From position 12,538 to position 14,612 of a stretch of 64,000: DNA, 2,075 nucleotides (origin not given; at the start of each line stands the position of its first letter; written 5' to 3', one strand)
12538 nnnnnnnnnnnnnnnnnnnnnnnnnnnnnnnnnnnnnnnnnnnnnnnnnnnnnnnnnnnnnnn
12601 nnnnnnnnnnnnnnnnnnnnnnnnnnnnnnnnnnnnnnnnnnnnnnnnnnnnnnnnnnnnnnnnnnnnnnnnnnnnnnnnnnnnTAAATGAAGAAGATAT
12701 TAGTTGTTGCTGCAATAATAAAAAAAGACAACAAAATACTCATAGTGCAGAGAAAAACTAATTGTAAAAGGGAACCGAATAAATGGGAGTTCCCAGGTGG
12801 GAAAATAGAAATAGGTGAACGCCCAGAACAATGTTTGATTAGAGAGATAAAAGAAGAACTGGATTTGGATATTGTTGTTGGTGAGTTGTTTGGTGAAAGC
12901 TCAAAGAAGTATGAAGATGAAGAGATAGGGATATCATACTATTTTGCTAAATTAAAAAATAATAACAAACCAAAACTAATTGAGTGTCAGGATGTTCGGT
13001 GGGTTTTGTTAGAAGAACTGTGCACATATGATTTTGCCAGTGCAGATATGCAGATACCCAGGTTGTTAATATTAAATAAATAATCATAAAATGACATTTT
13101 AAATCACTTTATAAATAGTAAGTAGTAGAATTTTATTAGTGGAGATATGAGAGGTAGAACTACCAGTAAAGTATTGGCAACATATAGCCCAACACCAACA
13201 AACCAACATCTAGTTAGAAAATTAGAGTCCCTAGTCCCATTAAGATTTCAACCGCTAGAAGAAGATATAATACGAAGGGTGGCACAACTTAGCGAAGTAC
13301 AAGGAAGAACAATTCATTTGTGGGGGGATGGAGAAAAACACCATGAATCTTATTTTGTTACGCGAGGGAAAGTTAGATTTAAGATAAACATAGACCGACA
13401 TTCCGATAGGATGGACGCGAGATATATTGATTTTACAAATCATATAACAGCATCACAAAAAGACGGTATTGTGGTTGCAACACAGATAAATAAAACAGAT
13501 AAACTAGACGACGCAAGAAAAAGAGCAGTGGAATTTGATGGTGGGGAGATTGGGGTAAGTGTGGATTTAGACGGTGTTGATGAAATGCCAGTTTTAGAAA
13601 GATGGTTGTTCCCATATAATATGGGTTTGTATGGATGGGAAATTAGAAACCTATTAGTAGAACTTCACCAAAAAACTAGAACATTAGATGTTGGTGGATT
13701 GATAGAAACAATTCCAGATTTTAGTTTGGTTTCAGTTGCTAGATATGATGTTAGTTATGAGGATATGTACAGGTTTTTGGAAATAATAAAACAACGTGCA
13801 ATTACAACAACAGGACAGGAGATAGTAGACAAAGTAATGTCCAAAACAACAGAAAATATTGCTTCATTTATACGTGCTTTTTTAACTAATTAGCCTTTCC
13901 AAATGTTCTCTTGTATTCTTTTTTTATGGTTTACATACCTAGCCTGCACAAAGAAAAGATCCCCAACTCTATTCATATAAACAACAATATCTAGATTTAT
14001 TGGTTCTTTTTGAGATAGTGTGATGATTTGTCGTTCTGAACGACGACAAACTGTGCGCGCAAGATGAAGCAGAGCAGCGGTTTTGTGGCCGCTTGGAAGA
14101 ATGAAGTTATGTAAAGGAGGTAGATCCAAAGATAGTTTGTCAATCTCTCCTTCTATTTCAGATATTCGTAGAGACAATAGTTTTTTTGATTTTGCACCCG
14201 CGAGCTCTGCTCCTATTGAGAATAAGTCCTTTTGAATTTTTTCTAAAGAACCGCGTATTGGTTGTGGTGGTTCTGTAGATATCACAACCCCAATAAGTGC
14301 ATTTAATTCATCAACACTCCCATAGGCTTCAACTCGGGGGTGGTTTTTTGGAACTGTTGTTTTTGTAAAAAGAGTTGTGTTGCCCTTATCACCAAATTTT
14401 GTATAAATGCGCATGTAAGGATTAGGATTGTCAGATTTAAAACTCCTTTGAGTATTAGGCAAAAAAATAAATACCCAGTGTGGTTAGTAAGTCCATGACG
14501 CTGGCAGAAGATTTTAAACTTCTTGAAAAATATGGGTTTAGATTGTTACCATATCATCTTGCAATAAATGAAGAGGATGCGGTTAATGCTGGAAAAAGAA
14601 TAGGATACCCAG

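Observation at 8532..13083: Tandem ~690-aa paralogs of an unrecognised family (34-residue helical repeats plus invariant strand-His...strand-Cys C-terminal domain) in one operon with a Nudix hydrolase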

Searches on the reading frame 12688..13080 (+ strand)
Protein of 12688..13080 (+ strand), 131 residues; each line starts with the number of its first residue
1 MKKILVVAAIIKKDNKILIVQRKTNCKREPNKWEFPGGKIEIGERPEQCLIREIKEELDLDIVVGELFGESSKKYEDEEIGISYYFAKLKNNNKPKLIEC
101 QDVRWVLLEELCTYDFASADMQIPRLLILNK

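Call 4: search_protein_families(library=pfam, proteins=[window:12688-13080:+], max_evalue=1)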
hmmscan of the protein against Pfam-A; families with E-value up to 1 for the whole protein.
window:12688-13080:+ (131 aa): 4 families
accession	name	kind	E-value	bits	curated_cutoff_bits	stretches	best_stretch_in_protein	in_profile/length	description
PF00293.34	NUDIX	-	4.9e-21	75.6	21.1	1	6-111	6-118/134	NUDIX domain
PF14815.12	NUDIX_4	-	3e-13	50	35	1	6-123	1-110/113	NUDIX domain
PF13869.12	NUDIX_2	-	0.014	15.3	27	1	10-61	50-98/188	Nucleotide hydrolase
PF22327.2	Nudt16-like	-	0.016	15.6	27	1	35-94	37-99/161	U8 snoRNA-decapping enzyme-like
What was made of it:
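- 12688..13083 (+): MutT-like Nudix gene abutting B's stop codon. It is adjacent here but is not part of the conserved module. PF00293 at 4.9e-21 (call 4).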

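Call 5: search_protein_families(library=ncbifam, proteins=[window:12688-13080:+], max_evalue=1)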
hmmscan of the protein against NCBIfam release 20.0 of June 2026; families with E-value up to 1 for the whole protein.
window:12688-13080:+ (131 aa): 27 families (the best 25 are shown)
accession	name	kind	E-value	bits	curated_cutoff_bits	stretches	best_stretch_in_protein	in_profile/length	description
TIGR00586.1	mutt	equivalog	1.3e-25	89.9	97.9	1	1-123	2-123/129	8-oxo-dGTP diphosphatase MutT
NF006530.0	PRK08999.1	equivalog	9.3e-24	84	245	1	1-127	3-128/315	Nudix family hydrolase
NF007834.0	PRK10546.1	equivalog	1.7e-23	82.9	156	1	1-122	1-120/135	pyrimidine (deoxy)nucleoside triphosphate diphosphatase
NF008044.0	PRK10776.1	equivalog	2.9e-23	82.2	148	1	1-127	1-126/130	8-oxo-dGTP diphosphatase MutT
NF012016.0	PRK15472.1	equivalog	9.5e-12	44.8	95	1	1-120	1-131/141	nucleoside triphosphatase NudI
NF001938.0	PRK00714.1-5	equivalog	2.2e-07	30.4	116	1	6-63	16-77/172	RNA pyrophosphohydrolase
NF001936.0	PRK00714.1-3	equivalog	4.4e-07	29.9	118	1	7-61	15-65/155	RNA pyrophosphohydrolase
TIGR02705.1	nudix_YtkD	equivalog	5.7e-07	29.2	154.4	1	31-90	45-104/156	RNA deprotection pyrophosphohydrolase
NF041652.1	Nud_hyd_Dein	equivalog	1e-06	29.1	200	1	10-110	20-126/152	Nudix hydrolase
NF003785.0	PRK05379.1-1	equivalog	1.9e-06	27.3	418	1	4-66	203-263/347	bifunctional nicotinamide-nucleotide adenylyltransferase/Nudix hydroxylase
NF001937.0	PRK00714.1-4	equivalog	2.4e-06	27.3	139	1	9-74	14-74/161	RNA pyrophosphohydrolase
NF006961.0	PRK09438.1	equivalog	5.7e-06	25.9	103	1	4-66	11-67/151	dihydroneopterin triphosphate diphosphatase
NF001935.0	PRK00714.1-2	equivalog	1.4e-05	24.7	259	1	30-61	30-61/183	RNA pyrophosphohydrolase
NF001934.0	PRK00714.1-1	equivalog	1.7e-05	24.3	241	1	29-112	29-106/176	RNA pyrophosphohydrolase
NF003787.0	PRK05379.1-4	equivalog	3.9e-05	22.8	449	1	5-63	209-265/346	bifunctional nicotinamide-nucleotide adenylyltransferase/Nudix hydroxylase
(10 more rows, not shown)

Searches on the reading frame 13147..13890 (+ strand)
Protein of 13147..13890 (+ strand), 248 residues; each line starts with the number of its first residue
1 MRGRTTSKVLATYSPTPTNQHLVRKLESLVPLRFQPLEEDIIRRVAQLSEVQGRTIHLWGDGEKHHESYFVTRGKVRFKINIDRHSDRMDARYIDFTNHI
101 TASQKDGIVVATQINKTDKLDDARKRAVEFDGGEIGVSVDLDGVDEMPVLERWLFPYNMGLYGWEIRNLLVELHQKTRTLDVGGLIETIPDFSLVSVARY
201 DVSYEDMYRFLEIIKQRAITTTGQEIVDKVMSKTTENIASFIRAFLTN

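Call 4: search_protein_families(library=pfam, proteins=[window:13147-13890:+], max_evalue=1)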
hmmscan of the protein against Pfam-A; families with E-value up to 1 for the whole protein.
window:13147-13890:+ (248 aa): 1 family
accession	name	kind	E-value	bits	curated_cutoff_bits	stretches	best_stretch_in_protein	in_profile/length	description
PF09670.15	Cas_Cas02710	-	0.1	12.8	27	1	199-243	28-70/153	Csm6 HEPN domain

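Call 5: search_protein_families(library=ncbifam, proteins=[window:13147-13890:+], max_evalue=1)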
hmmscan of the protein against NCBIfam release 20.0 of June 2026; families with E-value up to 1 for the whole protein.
window:13147-13890:+ (248 aa): 0 families

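Call 66: search_protein_families(library=padloc, proteins=[window:13147-13890:+], max_evalue=1)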
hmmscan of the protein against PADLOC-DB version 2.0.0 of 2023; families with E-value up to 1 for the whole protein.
window:13147-13890:+ (248 aa): 0 families

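Call 67: search_protein_families(library=phrogs, proteins=[window:13147-13890:+], max_evalue=1)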
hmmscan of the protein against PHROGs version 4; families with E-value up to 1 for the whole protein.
window:13147-13890:+ (248 aa): 1 family
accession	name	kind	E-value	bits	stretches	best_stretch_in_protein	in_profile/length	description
phrog_14928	-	unknown function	0.19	12.6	1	57-120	108-169/187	-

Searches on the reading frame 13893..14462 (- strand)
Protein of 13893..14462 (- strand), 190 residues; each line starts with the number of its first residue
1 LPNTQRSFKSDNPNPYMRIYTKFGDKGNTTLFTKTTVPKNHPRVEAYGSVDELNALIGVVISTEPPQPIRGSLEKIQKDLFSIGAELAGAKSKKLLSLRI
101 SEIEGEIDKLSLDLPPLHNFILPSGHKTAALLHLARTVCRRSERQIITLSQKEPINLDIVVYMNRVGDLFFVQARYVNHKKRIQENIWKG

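Call 76: search_protein_families(library=pfam, proteins=[window:13893-14462:-], max_evalue=0.00001)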
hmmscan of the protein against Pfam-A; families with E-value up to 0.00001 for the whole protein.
window:13893-14462:- (190 aa): 1 family
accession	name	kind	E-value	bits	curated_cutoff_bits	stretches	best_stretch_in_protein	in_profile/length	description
PF01923.23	Cob_adeno_trans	-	4.5e-54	183.5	24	1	19-177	1-171/171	Cobalamin adenosyltransferase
